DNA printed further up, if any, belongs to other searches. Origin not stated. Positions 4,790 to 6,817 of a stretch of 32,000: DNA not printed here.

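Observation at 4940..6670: Ligand-dead SAMHD1/dGTPase-type HD scaffold fused to a PD-(D/E)xK nuclease core, translationally coupled inside a glycan operon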

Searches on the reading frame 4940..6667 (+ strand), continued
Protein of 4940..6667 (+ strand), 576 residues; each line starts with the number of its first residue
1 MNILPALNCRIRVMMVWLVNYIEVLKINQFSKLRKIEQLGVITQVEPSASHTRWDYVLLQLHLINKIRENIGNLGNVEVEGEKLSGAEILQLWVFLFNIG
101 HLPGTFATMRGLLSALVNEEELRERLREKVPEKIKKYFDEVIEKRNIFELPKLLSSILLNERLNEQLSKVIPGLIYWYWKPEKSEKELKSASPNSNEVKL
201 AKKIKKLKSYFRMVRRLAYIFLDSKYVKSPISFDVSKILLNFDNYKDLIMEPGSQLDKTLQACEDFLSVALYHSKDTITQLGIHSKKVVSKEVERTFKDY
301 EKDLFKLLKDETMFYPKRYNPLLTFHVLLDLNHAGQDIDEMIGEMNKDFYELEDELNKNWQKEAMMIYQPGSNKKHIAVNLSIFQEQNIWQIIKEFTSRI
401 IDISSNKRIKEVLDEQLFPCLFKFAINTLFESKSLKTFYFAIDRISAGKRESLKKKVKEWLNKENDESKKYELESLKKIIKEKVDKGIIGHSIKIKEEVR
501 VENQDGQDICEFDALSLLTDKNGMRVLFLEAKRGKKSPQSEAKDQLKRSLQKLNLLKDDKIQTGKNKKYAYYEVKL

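Call 48: search_protein_families(library=pfam, proteins=[L012:6737-9340:-, L013:6546-9878:+, L013:3374-6538:+, L016:7624-9489:-, L025:6250-9591:+, L027:11744-15118:+, L032:4379-9781:+, L030:7988-9538:+, L035:11955-13277:-, L015:12612-14144:+], max_evalue=0.0001)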
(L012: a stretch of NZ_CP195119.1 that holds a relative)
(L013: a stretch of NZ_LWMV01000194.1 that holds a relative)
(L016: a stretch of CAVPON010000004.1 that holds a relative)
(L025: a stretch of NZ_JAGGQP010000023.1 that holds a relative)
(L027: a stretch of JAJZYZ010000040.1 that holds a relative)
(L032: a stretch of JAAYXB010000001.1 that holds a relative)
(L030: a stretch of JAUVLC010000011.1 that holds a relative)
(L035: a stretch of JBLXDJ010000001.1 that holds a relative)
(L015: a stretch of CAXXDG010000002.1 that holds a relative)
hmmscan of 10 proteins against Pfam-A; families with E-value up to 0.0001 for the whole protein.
L012:6737-9340:- (867 aa): 6 families
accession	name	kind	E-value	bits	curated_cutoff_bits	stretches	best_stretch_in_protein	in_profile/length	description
PF13646.12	HEAT_2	-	5.7e-31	107.1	27.7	2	347-426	18-88/88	HEAT repeats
PF02985.28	HEAT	-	2.6e-16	58.6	23.5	0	225-250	4-29/31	HEAT repeat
PF01602.26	Adaptin_N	-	3.1e-14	52.9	37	1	221-383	114-283/524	Adaptin N terminal region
PF12717.13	Cnd1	-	1.3e-09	38.8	26.4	1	223-296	23-93/162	non-SMC mitotic condensation complex subunit 1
PF25804.1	SYNE3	-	2.8e-08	34.6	30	0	281-313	36-68/83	Nesprin-3 domain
PF13513.12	HEAT_EZ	-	3.3e-05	24.7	27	0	202-247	4-54/55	HEAT-like repeat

L013:6546-9878:+ (1111 aa): 2 families
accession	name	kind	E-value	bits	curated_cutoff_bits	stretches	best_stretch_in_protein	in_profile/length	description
PF07669.17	Eco57I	-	5.2e-32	111.7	25.3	1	516-766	1-171/171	Eco57I restriction-modification methylase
PF12950.13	TaqI_C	-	4.2e-09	37.1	26.5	1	912-1056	2-118/118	TaqI-like C-terminal specificity domain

L013:3374-6538:+ (1055 aa): 5 families
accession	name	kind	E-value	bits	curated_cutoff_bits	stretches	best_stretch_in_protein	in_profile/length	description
PF00271.37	Helicase_C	-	1.1e-19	71.2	23.5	1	645-761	2-109/110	Helicase conserved C-terminal domain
PF13091.12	PLDc_2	-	1.7e-10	41.3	27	1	27-188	9-132/132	PLD-like domain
PF00176.29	SNF2-rel_dom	-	2e-08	34.1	24.9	1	338-460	125-225/290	SNF2-related domain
PF00270.35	DEAD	-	3.2e-05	24.2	26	0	328-380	103-161/167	DEAD/DEAH box helicase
PF04851.21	ResIII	-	4.9e-05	23.7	22.5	0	333-380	118-163/164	Type III restriction enzyme, res subunit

L016:7624-9489:- (621 aa): 2 families
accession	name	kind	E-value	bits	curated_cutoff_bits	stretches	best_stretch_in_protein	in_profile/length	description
PF03235.19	GmrSD_N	-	5.1e-35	121.8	33.2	1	6-235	1-198/199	GmrSD restriction endonuclease, N-terminal domain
PF07510.16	GmrSD_C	-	1.3e-16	61.2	23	1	469-612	6-137/138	GmrSD restriction endonucleases, C-terminal domain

L025:6250-9591:+ (1114 aa): 7 families
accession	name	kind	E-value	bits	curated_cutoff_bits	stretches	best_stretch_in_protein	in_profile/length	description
PF04851.21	ResIII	-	8.8e-42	143.2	22.5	1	342-501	2-163/164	Type III restriction enzyme, res subunit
PF08463.15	EcoEI_R_C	-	2.8e-23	83.3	24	1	959-1106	1-160/163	EcoEI R protein C-terminal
PF18766.7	SWI2_SNF2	-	8.5e-21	75.1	26.7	1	347-563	1-210/221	SWI2/SNF2 ATPase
PF00270.35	DEAD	-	1.1e-13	51.8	26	1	347-505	3-165/167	DEAD/DEAH box helicase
PF13643.11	DUF4145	-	3.7e-13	49.8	23.1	1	23-115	2-87/88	Domain of unknown function (DUF4145)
PF00271.37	Helicase_C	-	6.4e-08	33.3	23.5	1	611-709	15-108/110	Helicase conserved C-terminal domain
PF04313.20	HSDR_N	-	6.2e-07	29.9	25.1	1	198-308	76-197/198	Type I restriction enzyme R protein N terminus (HSDR_N)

L027:11744-15118:+ (1125 aa): 7 families
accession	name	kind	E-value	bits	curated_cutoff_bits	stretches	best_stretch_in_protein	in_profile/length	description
PF13482.12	RNase_H_2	-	5.1e-25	88.8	22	1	323-500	1-164/165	RNase_H superfamily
PF13087.12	AAA_12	-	4.2e-18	66.1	27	1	914-1091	14-193/195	AAA domain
PF13086.12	AAA_11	-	4.5e-15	56.6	27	1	831-886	193-251/257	AAA domain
PF13604.12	AAA_30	-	1.7e-09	38.2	27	1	727-886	9-129/191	AAA domain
PF01443.25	Viral_helicase1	-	8.9e-07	29.4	21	0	846-888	54-100/228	Viral superfamily 1 RNA helicase core domain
PF13245.12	AAA_19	-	1.2e-06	29.2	25.1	1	732-886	7-130/134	AAA domain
PF12705.13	PDDEXK_1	-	6.8e-06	26.6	22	1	108-229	118-247/247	PD-(D/E)XK nuclease superfamily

L032:4379-9781:+ (1801 aa): 3 families
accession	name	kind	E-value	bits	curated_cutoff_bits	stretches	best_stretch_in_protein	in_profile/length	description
PF00270.35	DEAD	-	1.3e-18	67.7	26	1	96-182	3-84/167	DEAD/DEAH box helicase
PF00271.37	Helicase_C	-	2.1e-12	47.7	23.5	1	1010-1077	44-109/110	Helicase conserved C-terminal domain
PF09369.15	MZB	-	1.9e-11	45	24.2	1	1546-1624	3-80/80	MrfA Zn-binding domain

L030:7988-9538:+ (517 aa): 4 families
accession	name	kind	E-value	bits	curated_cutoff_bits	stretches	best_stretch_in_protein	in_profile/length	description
PF13175.12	AAA_15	-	1.8e-31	110.6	32.1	2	146-280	255-374/374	AAA ATPase domain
PF13304.12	AAA_21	-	7.8e-17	62.7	27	2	147-281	170-304/304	AAA domain, putative AbiEii toxin, Type IV TA system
PF02463.25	SMC_N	-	6.4e-09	36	40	1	8-53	2-48/220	RecF/RecN/SMC N terminal domain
PF13476.12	AAA_23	-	2e-07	32.3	27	1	10-182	1-154/201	AAA domain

L035:11955-13277:- (440 aa): 1 family
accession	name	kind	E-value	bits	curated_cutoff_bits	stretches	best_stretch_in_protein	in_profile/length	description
PF00202.27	Aminotran_3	-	6.8e-136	453.6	30.5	1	31-436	4-403/403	Aminotransferase class-III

L015:12612-14144:+ (511 aa): 3 families
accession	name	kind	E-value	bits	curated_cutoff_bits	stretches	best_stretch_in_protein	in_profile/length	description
PF07719.23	TPR_2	-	2.5e-06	27.6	27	0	207-238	1-32/34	Tetratricopeptide repeat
PF13424.12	TPR_12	-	2.7e-06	27.9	30.1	0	426-491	8-76/77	Tetratricopeptide repeat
PF13181.12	TPR_8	-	3.8e-06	27.1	25.7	0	462-488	3-29/34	Tetratricopeptide repeat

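Call 51: fold_search(model_id=the predicted structure, library=viral)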
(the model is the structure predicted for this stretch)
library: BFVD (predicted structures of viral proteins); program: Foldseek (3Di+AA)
matches with E <= 10: 225; with E <= 0.001: 1
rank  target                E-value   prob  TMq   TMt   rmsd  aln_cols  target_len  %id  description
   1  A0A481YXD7            4.4e-04  1.00  0.29  0.47   8.3       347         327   14  HD domain protein [Marseillevirus LCMAC202]
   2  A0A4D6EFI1            3.8e-03  1.00  0.34  0.34  13.4       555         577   10  Phosphohydrolase incomplete domain containing protein [Pandoravirus celtis]
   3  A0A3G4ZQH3            4.4e-03  0.85  0.20  0.19  21.4       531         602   11  HD phosphohydrolase [Terrestrivirus sp.]
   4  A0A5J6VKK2            5.5e-03  1.00  0.28  0.40   9.1       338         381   13  HD/PDEase domain-containing protein [Megaviridae environmental sample]
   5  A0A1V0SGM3            8.7e-03  0.99  0.30  0.32  11.9       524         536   11  HD phosphohydrolase [Hokovirus HKV1]
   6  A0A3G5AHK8            9.1e-03  1.00  0.30  0.35   8.8       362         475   14  Uncharacterized protein [Sylvanvirus sp.]
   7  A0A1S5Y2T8            8.9e-02  0.18  0.10  0.14  17.4       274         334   12  Uncharacterized protein [uncultured archaeal virus]
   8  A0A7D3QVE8            2.0e-01  0.63  0.25  0.39  11.3       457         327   10  HD phosphohydrolase protein [Fadolivirus FV1/VV64]
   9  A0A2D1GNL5            3.1e-01  0.09  0.07  0.11  21.2       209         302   12  (no name in the UniProt tables at hand)
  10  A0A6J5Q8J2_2          3.5e-01  0.06  0.13  0.08  26.9       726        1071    9  RelA/SpoT [uncultured Caudovirales phage]
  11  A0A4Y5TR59            4.6e-01  0.10  0.08  0.15  18.4       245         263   12  Uncharacterized protein [Klebsiella phage Marfa]
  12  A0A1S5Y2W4            5.6e-01  0.12  0.10  0.18  16.5       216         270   12  Uncharacterized protein [uncultured archaeal virus]
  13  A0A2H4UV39            6.1e-01  0.07  0.09  0.11  20.9       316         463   10  Uncharacterized protein [Bodo saltans virus]
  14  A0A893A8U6            7.7e-01  0.08  0.10  0.08  15.8       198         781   10  RNA-directed RNA polymerase (Fragment) [Riboviria sp.]
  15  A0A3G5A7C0            7.7e-01  0.02  0.08  0.07  30.6       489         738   11  Uncharacterized protein [Hyperionvirus sp.]
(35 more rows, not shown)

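Call 52: search_dna_similar(query=window:4940-6667:+, collection=plasmids, mode=protein, max_evalue=0.001, max_rows=20)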
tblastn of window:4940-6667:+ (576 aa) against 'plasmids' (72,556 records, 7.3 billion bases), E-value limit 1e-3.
Records with a match: 1; places in all: 1; records where one place covers at least 80% of the query: 0.
Best place of each record, by identity: <60% 1.
By first word of the organism name: Peribacillus 1.
By predicted mobility (MOB-suite, as given by PLSDB): non-mobilizable 1.
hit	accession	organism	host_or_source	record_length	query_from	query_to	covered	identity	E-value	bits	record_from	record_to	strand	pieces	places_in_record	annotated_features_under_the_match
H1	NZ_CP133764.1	Peribacillus sp. R9-11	sediment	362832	27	241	37%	24.0%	8e-7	60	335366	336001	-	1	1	hypothetical protein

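Call 67: list_cluster_members(proteins=[P0016, P0017, P0018, P0020, P0024, P0030, P0040, P0060, P0080, P0125])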
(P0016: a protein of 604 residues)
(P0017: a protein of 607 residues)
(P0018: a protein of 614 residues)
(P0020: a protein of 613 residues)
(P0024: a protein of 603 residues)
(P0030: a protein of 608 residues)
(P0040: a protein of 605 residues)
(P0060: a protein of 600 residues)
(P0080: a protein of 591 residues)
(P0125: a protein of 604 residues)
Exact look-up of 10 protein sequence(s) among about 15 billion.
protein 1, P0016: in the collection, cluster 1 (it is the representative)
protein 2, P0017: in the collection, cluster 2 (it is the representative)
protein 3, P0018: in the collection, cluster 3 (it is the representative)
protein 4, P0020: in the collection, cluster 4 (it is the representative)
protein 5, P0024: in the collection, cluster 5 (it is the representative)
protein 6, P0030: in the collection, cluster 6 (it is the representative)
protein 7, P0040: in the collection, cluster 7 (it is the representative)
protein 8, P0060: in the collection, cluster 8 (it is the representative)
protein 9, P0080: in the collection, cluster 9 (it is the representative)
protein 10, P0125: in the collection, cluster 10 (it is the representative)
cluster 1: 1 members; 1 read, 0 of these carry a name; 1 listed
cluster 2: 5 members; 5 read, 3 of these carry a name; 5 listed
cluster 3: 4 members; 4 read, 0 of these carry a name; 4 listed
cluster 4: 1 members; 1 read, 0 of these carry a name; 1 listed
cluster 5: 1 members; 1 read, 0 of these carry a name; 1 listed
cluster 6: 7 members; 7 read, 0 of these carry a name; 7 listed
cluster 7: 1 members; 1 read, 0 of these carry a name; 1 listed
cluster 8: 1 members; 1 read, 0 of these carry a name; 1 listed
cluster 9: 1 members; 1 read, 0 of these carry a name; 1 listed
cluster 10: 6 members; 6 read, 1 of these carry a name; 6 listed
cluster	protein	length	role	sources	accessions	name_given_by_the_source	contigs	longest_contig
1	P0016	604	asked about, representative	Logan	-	-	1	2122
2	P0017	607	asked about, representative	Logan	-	-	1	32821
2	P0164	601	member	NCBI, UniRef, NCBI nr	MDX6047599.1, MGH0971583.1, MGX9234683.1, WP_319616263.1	hypothetical protein [Bacillus paranthracis] | hypothetical protein n=1 Tax=Bacillus paranthracis TaxID=2026186 RepID=UPI0029C17E70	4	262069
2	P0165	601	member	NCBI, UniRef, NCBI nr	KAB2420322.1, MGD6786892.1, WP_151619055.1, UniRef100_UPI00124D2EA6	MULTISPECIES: hypothetical protein [Bacillus cereus group] | hypothetical protein n=1 Tax=Bacillus cereus group TaxID=86661 RepID=UPI00124D2EA6 | hypothetical protein [Bacillus cereus]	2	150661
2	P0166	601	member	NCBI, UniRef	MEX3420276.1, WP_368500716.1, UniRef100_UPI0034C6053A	hypothetical protein H0911_15395 [Bacillus sp. HSTU-bmb18] | hypothetical protein n=1 Tax=Bacillus sp. HSTU-bmb18 TaxID=2755318 RepID=UPI0034C6053A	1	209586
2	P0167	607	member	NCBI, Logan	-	-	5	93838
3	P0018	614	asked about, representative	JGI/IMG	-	-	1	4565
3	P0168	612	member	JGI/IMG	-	-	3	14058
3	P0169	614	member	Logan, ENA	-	-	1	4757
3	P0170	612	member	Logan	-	-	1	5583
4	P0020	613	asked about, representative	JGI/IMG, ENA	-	-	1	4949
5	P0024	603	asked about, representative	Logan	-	-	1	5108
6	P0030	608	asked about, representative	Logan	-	-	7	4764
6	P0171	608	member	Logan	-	-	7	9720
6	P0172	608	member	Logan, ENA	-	-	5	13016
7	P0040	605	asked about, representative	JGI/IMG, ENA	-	-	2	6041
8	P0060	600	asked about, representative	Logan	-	-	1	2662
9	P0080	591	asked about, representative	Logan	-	-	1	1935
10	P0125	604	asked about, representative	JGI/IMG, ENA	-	-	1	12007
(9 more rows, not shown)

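Call 69: search_dna_similar(query=P0164, collection=plasmids, mode=protein, max_evalue=0.00001, max_rows=25)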
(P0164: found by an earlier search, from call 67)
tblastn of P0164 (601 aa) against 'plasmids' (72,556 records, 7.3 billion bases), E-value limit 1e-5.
No match.

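Call 70: search_dna_similar(query=P0164, collection=phages, mode=protein, max_evalue=0.00001, max_rows=15)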
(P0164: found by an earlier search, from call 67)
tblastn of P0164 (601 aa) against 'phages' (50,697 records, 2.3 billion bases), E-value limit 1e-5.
No match.

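Call 71: find_encoding_contigs(protein=P0165, flank=10000, max_places=3)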
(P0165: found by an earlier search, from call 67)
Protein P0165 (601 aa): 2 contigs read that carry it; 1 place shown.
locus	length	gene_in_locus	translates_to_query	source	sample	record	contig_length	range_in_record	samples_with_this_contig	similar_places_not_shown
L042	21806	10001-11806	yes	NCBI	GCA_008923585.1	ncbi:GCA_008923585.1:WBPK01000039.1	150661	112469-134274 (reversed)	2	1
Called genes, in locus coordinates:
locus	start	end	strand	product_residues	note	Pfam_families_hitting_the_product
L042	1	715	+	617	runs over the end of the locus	PF06527:TniQ, PF15978:TnsD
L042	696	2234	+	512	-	PF18623:TnsE_C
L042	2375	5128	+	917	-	PF04313:HSDR_N, PF00270:DEAD, PF04851:ResIII, PF18766:SWI2_SNF2, PF22679:T1R_D3-like, PF12008:EcoR124_C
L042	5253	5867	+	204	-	-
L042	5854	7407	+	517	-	PF12161:HsdM_N, PF02384:N6_Mtase, PF07669:Eco57I (weak)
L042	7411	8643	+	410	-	PF01420:Methylase_S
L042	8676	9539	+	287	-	PF01582:TIR, PF13676:TIR_2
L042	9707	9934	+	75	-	PF11867:T1RH-like_C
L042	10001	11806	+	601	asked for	-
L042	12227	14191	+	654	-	PF07676:PD40 (faint), PF26550:Tricorn_2nd (faint), PF00930:DPPIV_N (faint), PF26549:Tricorn_N (weak), PF20434:BD-FAE, PF00326:Peptidase_S9, PF01738:DLH (faint)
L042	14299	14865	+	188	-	PF14066:DUF4256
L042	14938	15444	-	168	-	PF04173:DoxD, PF07681:DoxX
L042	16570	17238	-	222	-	PF00528:BPD_transp_1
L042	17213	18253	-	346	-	PF00005:ABC_tran, PF02463:SMC_N (weak), PF13304:AAA_21 (faint), PF09383:NIL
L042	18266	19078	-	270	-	PF03180:Lipoprotein_9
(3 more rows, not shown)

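Call 72: find_encoding_contigs(protein=P0014, flank=10000, max_places=2)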
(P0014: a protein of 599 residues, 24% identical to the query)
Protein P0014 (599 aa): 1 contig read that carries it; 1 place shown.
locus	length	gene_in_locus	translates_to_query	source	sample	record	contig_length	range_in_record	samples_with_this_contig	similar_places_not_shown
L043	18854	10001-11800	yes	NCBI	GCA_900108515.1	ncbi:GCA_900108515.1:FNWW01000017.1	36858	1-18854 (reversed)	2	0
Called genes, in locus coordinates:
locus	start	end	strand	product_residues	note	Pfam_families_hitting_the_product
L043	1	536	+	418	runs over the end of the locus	PF00817:IMS, PF11798:IMS_HHH (weak), PF21999:IMS_HHH_1, PF11799:IMS_C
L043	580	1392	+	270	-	PF26348:SRA_ScoMcrA, PF01844:HNH (weak)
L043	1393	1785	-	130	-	PF00293:NUDIX, PF14815:NUDIX_4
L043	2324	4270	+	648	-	PF08220:HTH_DeoR (weak), PF08279:HTH_11 (weak), PF08280:HTH_Mga (weak), PF05043:Mga (weak), PF08279:HTH_11 (weak), PF00874:PRD, PF00359:PTS_EIIA_2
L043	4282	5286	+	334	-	PF00365:PFK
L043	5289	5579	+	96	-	PF02302:PTS_IIB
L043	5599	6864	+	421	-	PF03611:EIIC-GAT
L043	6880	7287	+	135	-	-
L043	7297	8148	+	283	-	PF01116:F_bP_aldolase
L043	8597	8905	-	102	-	PF14213:DUF4325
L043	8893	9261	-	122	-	-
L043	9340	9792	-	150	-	-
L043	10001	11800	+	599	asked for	-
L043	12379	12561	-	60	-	-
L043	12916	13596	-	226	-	PF00005:ABC_tran, PF02463:SMC_N (weak), PF13304:AAA_21 (faint)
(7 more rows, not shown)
